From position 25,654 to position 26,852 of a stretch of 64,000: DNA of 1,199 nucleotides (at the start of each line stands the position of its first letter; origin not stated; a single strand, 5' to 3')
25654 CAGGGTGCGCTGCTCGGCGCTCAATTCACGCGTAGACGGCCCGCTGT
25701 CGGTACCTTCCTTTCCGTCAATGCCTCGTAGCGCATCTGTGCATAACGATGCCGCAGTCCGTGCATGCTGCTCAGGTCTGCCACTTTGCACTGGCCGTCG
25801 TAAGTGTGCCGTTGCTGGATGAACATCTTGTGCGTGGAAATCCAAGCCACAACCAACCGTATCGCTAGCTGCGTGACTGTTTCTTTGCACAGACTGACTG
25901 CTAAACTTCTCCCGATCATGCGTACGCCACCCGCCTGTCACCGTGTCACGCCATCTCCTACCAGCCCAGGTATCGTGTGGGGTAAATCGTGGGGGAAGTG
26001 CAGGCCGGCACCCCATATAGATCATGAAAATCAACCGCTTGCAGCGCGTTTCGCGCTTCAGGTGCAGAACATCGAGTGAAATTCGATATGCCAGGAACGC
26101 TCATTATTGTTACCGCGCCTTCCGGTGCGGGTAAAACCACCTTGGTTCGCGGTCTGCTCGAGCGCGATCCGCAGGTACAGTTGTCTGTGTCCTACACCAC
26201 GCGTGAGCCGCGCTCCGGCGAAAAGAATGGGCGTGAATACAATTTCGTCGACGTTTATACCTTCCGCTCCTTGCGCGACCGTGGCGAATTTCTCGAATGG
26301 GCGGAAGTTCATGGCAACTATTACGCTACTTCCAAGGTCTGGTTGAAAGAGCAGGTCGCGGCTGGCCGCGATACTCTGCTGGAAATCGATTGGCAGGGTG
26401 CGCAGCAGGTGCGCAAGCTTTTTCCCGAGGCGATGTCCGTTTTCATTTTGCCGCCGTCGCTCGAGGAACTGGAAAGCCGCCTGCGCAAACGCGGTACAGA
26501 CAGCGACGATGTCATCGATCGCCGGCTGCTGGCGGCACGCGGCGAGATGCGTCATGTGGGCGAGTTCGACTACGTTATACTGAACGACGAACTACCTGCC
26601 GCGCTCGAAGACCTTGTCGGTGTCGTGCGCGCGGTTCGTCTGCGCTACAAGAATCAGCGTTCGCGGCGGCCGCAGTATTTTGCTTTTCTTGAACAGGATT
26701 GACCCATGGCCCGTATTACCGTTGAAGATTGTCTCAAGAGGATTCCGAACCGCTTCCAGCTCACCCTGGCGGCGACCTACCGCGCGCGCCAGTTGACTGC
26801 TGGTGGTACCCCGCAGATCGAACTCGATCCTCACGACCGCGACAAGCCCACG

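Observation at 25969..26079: Complete attR architecture at yicC: arm repeats, perfect IHF site and 21-bp core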

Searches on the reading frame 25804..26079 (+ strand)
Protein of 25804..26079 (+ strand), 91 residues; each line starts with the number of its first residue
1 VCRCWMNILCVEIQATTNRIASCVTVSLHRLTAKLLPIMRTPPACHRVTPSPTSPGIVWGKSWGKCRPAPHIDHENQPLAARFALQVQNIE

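Call 6: search_protein_families(library=pfam, proteins=[window:25804-26079:+], max_evalue=0.01)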
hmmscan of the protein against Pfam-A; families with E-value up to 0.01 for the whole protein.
window:25804-26079:+ (91 aa): 1 family
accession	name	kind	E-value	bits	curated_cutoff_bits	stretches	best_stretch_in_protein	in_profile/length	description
PF14940.11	TMEM219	-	0.003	17.6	27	1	9-52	156-196/240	Transmembrane 219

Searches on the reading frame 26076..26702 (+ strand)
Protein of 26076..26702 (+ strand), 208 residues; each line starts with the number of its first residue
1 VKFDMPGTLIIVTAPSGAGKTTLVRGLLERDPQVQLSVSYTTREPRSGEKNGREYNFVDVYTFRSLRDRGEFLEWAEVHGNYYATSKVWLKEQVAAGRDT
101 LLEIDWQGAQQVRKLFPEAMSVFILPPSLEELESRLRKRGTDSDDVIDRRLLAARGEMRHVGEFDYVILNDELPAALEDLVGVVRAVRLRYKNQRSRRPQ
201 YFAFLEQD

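Call 6: search_protein_families(library=pfam, proteins=[window:26076-26702:+], max_evalue=0.01)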
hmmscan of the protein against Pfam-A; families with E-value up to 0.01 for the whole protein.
window:26076-26702:+ (208 aa): 6 families
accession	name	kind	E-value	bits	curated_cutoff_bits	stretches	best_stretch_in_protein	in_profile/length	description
PF00625.27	Guanylate_kin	-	2.5e-46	158.1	25.2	1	8-184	3-179/182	Guanylate kinase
PF13671.12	AAA_33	-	8e-06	26.7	27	1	9-154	1-136/143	AAA domain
PF13401.12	AAA_22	-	7.9e-05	23.4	27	1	8-52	6-33/130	AAA domain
PF13238.12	AAA_18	-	0.00036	21.4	29.4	1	10-144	1-116/128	AAA domain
PF02367.23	TsaE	-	0.0031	17.9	26.6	1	6-77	20-90/128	Threonylcarbamoyl adenosine biosynthesis protein TsaE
PF01926.29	MMR_HSR1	-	0.0061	17.1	21.9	1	16-61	8-54/113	50S ribosome-binding GTPase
